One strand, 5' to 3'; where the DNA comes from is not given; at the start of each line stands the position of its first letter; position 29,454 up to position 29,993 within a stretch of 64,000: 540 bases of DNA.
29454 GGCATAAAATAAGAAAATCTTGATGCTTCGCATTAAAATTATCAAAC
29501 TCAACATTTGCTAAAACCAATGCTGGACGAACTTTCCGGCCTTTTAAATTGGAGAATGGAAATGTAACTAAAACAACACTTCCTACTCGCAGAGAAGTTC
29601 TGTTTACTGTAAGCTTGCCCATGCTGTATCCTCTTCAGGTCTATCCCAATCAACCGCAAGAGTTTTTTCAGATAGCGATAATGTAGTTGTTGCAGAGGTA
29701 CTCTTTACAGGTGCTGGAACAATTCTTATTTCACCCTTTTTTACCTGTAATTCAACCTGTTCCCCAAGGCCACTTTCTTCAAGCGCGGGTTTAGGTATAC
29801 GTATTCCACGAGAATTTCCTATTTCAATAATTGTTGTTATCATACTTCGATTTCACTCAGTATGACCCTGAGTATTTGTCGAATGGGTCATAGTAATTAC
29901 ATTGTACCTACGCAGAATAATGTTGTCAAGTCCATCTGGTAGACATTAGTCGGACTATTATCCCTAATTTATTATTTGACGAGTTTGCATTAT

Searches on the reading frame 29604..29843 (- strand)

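Call 3: search_protein_families(library=pfam, proteins=[window:29604-29843:-], max_evalue=1)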
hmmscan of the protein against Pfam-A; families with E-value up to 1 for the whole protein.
window:29604-29843:- (79 aa): 1 family
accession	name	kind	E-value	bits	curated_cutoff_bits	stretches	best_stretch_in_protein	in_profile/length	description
PF04014.23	MazE_antitoxin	-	3.2e-05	24.2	24.7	1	8-44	4-43/48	Antidote-toxin recognition MazE, bacterial antitoxin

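Call 4: search_protein_families(library=padloc, proteins=[window:29604-29843:-], max_evalue=1)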
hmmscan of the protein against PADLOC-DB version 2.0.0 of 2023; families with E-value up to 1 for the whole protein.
window:29604-29843:- (79 aa): 0 families
